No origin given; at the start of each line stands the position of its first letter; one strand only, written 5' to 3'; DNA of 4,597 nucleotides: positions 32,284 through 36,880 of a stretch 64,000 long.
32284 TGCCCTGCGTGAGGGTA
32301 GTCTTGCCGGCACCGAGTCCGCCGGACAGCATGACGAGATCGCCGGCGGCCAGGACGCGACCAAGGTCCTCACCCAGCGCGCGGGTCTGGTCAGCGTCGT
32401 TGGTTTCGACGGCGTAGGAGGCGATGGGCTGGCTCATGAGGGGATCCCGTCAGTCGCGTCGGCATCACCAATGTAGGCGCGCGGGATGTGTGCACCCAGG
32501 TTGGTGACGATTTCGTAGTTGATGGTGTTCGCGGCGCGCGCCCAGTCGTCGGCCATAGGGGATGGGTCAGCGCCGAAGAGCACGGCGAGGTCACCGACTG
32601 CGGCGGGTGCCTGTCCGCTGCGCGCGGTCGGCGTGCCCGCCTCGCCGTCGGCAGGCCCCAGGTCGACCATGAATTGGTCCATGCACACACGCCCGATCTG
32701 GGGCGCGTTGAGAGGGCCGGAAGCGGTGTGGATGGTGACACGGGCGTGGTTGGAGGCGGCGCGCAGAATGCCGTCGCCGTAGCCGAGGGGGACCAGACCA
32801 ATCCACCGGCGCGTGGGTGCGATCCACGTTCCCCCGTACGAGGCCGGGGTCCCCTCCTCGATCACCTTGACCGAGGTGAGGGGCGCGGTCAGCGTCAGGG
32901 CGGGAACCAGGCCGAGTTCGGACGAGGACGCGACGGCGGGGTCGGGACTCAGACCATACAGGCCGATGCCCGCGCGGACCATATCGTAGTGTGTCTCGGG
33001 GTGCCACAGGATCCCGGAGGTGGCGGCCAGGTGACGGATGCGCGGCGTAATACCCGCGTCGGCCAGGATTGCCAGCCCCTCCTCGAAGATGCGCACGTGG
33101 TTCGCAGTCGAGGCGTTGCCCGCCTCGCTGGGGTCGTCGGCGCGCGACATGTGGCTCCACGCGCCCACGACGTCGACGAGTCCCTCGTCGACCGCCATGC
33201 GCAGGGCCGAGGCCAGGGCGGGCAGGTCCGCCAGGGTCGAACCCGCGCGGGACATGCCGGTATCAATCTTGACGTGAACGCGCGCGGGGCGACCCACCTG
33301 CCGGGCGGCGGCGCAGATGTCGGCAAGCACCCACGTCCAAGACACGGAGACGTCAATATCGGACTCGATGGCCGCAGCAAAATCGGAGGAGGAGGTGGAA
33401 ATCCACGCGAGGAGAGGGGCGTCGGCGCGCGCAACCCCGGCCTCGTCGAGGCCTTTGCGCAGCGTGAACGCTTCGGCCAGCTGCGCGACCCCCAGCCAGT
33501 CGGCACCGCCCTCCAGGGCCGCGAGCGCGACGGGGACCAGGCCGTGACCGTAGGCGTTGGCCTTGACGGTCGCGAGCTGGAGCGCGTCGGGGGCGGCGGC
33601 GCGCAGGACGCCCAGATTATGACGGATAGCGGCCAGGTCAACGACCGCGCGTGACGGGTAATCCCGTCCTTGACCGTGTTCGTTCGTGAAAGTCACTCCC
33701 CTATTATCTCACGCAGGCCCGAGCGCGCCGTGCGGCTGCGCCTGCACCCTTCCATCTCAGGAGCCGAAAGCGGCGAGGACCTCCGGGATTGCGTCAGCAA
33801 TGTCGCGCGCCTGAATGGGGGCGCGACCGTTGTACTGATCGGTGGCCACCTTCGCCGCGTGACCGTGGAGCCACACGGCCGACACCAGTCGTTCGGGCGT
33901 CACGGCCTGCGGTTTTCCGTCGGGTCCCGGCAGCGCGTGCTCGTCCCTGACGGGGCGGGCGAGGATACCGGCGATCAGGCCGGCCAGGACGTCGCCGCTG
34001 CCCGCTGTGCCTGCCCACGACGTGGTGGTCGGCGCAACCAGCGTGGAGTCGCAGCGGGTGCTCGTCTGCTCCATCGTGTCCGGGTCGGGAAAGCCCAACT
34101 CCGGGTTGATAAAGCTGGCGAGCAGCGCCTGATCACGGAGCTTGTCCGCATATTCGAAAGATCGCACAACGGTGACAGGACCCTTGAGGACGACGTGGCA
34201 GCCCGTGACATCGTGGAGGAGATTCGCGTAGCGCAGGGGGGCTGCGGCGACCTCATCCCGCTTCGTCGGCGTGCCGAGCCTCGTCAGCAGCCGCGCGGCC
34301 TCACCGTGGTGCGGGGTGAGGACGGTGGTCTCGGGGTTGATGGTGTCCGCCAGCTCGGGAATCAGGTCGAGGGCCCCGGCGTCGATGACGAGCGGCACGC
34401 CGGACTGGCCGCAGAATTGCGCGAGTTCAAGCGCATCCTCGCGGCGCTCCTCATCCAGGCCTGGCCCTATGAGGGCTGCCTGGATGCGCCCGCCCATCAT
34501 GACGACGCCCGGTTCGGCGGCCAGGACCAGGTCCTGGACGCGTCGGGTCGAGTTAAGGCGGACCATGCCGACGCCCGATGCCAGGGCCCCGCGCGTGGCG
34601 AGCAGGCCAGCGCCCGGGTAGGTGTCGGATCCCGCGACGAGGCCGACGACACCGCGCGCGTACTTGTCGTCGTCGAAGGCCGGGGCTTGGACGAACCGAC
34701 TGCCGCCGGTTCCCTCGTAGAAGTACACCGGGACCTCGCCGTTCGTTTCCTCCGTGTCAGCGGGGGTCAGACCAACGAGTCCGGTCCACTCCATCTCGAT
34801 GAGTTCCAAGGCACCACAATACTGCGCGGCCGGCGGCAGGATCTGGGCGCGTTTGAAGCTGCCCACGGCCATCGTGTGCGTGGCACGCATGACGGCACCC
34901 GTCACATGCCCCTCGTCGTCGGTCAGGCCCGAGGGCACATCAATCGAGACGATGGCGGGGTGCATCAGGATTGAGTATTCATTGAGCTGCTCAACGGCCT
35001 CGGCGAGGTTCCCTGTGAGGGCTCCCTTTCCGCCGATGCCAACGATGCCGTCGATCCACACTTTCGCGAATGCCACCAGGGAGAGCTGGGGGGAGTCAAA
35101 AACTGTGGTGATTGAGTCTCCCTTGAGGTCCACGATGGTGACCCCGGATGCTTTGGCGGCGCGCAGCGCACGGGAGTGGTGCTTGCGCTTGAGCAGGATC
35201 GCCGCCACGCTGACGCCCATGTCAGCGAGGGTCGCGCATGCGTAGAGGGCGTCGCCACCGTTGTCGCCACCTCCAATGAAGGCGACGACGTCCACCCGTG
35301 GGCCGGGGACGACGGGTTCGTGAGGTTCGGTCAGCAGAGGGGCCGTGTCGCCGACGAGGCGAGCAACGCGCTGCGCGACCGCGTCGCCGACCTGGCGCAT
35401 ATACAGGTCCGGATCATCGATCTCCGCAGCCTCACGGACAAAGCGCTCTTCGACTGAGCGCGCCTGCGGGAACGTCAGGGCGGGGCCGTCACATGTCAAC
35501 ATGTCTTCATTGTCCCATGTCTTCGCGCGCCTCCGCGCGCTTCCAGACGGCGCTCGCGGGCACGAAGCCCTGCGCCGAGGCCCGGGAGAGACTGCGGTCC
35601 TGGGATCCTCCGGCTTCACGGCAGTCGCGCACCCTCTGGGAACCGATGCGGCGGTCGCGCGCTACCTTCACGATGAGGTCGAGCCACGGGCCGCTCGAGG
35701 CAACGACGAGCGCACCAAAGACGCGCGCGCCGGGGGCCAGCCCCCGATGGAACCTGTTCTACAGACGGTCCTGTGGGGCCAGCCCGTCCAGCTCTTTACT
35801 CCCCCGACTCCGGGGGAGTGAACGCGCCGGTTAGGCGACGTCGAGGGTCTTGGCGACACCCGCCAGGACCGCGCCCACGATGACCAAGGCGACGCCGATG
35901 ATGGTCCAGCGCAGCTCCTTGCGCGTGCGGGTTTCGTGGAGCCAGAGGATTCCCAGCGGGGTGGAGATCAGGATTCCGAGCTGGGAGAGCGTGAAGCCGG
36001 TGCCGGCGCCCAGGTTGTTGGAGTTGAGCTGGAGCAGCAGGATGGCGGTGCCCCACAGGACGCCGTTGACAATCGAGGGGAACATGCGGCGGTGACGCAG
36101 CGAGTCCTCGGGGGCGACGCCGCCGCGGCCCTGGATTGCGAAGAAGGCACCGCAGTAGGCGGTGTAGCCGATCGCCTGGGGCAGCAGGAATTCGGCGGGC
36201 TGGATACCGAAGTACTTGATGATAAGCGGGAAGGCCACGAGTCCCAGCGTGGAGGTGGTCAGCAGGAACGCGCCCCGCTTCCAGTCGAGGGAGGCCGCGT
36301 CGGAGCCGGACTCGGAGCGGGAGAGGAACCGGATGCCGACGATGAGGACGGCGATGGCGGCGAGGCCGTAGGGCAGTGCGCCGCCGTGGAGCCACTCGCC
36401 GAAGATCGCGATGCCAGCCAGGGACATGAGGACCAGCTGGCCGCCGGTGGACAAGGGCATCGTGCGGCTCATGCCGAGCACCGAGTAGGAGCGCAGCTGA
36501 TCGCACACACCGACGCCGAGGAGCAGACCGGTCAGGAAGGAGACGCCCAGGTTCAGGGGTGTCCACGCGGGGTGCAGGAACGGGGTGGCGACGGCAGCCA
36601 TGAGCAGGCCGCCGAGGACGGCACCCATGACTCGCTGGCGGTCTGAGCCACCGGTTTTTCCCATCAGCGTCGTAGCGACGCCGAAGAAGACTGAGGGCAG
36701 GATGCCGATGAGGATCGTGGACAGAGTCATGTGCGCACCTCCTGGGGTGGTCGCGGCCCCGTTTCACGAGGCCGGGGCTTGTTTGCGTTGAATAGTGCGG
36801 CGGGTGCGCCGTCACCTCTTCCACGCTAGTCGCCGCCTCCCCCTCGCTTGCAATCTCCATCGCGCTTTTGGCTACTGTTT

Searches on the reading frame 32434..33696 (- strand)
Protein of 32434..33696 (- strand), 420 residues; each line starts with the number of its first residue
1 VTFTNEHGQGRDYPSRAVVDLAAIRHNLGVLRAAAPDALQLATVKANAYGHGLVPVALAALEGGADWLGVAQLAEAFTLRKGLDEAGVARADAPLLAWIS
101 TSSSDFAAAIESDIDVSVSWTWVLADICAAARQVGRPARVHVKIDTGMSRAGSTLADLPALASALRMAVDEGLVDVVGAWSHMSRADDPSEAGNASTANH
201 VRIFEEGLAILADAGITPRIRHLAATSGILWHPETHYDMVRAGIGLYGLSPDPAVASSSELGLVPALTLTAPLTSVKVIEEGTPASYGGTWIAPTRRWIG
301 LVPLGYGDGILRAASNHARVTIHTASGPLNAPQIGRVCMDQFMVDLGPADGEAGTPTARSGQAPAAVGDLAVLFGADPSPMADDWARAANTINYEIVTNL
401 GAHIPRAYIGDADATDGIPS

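Call 57: search_protein_families(library=pfam, proteins=[window:32434-33696:-], max_evalue=0.00001)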
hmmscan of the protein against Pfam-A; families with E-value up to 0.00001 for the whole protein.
window:32434-33696:- (420 aa): 2 families
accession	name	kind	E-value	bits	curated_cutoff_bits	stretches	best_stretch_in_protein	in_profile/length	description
PF01168.26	Ala_racemase_N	-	1.4e-58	198.6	24.1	1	19-251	1-220/220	Alanine racemase, N-terminal domain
PF00842.27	Ala_racemase_C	-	7.4e-34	116.5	25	1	266-408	1-127/127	Alanine racemase, C-terminal domain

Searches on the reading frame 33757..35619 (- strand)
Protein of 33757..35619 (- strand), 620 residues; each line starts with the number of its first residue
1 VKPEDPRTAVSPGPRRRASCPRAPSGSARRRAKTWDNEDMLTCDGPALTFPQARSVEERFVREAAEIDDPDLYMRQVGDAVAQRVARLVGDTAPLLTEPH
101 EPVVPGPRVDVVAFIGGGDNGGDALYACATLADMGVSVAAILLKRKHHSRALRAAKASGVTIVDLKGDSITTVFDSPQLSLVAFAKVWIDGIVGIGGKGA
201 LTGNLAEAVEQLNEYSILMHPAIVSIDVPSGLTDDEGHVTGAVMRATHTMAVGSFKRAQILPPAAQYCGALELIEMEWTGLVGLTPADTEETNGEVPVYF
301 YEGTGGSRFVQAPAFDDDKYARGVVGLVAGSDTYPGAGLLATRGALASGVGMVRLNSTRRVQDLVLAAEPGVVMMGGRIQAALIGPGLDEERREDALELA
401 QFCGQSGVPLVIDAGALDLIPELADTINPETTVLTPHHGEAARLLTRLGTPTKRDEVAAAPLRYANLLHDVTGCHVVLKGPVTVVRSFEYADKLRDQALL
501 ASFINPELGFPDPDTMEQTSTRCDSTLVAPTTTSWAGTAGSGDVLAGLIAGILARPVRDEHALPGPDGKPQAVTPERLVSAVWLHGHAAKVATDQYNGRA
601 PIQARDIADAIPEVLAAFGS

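Call 57: search_protein_families(library=pfam, proteins=[window:33757-35619:-], max_evalue=0.00001)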
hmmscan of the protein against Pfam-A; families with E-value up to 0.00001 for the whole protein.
window:33757-35619:- (620 aa): 2 families
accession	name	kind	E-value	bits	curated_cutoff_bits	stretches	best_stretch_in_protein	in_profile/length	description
PF01256.23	Carb_kinase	-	1.6e-32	113.4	27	2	325-486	1-166/242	NAD(P)H-hydrate dehydratase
PF03853.21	YjeF_N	-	5.6e-27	95.2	24.9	1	74-257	5-168/169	YjeF-related protein N-terminus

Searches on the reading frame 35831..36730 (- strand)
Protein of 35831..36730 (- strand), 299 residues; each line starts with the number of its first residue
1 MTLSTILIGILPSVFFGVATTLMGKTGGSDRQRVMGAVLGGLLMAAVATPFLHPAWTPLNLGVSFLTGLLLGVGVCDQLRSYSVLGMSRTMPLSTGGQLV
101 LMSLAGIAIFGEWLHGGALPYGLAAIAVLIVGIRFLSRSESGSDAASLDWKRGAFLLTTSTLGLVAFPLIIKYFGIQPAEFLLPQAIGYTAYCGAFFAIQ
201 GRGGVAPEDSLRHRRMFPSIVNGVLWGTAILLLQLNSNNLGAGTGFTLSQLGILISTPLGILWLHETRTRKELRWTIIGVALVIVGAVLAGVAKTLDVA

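Call 57: search_protein_families(library=pfam, proteins=[window:35831-36730:-], max_evalue=0.00001)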
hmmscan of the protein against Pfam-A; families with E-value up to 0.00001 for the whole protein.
window:35831-36730:- (299 aa): 2 families
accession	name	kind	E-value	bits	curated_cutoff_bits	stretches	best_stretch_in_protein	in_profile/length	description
PF06800.18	Sugar_transport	-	1.4e-57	195.7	26.3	1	7-292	1-279/280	Sugar transport protein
PF07857.17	TMEM144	-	3.2e-06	26.8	26.2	1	211-294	248-332/332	Transmembrane family, TMEM144 of transporters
